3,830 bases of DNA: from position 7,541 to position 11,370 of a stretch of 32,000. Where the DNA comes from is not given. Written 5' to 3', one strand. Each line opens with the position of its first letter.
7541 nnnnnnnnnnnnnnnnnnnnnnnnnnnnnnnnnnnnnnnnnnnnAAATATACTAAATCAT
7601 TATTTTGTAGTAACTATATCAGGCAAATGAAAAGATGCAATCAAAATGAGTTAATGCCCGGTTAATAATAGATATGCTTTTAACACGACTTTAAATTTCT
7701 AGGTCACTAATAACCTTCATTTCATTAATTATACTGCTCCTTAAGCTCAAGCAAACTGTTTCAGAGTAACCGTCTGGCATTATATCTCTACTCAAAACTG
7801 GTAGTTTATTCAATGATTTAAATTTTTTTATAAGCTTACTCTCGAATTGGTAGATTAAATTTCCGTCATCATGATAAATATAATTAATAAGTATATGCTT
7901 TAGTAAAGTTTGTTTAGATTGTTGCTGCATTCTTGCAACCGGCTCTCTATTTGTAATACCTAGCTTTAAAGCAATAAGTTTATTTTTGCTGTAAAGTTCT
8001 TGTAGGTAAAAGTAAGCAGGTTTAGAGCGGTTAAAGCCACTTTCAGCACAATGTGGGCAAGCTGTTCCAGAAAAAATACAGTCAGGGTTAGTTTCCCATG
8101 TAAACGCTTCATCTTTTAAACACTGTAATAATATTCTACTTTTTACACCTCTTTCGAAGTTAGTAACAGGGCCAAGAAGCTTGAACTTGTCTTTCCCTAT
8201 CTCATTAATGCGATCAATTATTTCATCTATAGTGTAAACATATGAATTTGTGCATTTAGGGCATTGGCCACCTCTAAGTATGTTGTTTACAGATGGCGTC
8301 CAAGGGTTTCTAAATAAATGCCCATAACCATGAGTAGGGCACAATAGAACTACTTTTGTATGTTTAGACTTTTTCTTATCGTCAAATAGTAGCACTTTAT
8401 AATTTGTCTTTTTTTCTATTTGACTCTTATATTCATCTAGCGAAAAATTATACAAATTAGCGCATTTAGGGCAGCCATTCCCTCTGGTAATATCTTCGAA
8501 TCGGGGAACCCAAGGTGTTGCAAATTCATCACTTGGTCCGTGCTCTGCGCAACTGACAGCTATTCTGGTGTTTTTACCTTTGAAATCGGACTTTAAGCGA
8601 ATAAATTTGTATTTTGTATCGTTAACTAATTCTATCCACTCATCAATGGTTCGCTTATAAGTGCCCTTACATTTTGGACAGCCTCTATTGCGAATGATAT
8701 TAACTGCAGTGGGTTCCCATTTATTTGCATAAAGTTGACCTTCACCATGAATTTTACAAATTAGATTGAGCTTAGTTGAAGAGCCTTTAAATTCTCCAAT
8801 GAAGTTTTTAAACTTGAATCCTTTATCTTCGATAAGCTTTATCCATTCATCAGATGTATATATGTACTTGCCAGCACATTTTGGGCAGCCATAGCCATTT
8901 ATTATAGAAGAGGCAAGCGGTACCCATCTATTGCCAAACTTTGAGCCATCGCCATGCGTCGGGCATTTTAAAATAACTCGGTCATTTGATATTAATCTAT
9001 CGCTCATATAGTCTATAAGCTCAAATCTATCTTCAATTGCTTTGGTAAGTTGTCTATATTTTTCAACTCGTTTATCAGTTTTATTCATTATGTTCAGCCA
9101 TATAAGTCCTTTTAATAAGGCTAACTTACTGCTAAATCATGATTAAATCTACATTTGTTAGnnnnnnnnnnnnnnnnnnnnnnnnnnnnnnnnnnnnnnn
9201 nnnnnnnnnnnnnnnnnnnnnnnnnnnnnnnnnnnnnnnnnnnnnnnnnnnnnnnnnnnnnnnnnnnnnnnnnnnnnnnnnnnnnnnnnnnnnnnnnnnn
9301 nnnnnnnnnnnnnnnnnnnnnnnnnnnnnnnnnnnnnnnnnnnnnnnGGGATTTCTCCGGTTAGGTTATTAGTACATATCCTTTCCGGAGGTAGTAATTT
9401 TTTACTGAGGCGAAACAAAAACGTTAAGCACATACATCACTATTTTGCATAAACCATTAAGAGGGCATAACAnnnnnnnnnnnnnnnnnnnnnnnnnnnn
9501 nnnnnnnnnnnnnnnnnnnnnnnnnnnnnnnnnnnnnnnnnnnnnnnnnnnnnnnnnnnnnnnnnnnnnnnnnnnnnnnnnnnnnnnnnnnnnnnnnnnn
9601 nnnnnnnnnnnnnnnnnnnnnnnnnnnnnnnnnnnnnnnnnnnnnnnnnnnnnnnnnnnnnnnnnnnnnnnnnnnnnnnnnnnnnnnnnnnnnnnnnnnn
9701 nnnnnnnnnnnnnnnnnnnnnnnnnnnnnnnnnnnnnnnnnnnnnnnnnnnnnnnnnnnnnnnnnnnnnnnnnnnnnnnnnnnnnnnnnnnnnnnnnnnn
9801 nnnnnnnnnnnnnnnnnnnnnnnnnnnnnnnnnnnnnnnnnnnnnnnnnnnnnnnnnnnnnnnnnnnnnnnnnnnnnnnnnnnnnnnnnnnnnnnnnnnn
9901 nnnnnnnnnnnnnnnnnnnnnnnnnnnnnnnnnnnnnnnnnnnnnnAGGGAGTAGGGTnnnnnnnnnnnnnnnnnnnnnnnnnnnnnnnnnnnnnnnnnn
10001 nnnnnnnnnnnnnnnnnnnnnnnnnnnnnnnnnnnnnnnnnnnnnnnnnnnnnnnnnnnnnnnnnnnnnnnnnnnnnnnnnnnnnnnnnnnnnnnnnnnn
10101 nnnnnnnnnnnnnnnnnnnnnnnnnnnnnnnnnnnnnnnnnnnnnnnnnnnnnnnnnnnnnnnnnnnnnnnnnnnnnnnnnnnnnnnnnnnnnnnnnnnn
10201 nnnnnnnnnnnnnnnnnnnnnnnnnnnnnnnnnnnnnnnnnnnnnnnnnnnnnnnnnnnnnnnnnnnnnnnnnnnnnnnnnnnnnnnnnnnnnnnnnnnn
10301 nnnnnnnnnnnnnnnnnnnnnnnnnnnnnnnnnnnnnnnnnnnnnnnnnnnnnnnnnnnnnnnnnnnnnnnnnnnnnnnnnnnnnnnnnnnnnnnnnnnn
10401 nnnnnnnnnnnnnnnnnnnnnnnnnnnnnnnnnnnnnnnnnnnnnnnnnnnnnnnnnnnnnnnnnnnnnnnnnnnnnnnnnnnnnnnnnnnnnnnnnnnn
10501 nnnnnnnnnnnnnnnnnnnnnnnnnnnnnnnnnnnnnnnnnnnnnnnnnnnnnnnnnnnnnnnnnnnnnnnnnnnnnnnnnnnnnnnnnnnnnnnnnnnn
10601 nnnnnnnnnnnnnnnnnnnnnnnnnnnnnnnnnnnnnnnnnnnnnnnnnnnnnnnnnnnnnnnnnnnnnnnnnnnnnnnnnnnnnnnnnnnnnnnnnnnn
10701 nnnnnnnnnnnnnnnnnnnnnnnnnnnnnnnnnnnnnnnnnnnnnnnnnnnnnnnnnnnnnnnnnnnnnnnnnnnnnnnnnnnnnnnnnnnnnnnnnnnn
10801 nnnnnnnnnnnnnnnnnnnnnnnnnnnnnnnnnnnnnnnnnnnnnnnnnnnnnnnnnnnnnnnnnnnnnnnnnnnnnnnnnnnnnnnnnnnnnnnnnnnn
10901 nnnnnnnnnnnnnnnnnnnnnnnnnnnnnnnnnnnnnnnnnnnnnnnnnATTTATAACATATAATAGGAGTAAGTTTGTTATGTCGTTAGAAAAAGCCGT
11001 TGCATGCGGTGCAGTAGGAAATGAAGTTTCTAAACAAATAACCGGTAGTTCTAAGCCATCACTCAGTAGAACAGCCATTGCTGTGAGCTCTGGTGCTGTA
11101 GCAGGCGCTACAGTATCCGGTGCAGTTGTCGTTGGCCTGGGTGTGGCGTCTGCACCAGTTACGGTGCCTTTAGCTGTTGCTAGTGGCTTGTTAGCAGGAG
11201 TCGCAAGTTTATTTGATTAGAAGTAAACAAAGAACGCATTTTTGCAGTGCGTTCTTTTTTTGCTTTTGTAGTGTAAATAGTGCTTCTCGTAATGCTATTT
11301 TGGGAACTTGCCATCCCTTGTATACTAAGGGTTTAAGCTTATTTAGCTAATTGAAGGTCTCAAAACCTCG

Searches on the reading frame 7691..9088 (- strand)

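Call 17: search_protein_families(library=pfam, proteins=[window:7691-9088:-], max_evalue=0.001)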
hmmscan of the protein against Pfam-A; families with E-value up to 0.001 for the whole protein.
window:7691-9088:- (465 aa): 4 families
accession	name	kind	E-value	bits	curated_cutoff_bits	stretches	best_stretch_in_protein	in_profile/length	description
PF21817.3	CapR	-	1.3e-17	64.1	24.2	2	87-141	11-67/67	CapR homology domain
PF14311.12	DUF4379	-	5.1e-15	55.8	24.5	0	237-281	17-55/56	Probable Treble clef zinc finger domain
PF05265.19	DUF723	-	1.6e-05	25.1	20.9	0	38-72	31-60/60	Protein of unknown function (DUF723)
PF08274.17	Zn_Ribbon_YjdM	-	0.00047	20.5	30.8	0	274-286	3-15/30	PhnA Zinc-Ribbon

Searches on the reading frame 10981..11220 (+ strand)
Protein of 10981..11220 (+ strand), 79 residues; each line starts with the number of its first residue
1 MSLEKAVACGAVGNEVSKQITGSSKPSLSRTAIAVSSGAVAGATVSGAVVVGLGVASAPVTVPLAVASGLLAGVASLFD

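Call 4: search_protein_families(library=pfam, proteins=[window:10981-11220:+], max_evalue=1)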
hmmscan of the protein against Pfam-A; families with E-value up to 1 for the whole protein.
window:10981-11220:+ (79 aa): 1 family
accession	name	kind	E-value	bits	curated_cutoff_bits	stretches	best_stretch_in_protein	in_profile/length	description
PF04366.17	Ysc84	-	0.6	10.3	25.1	1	6-51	42-86/127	Las17-binding protein actin regulator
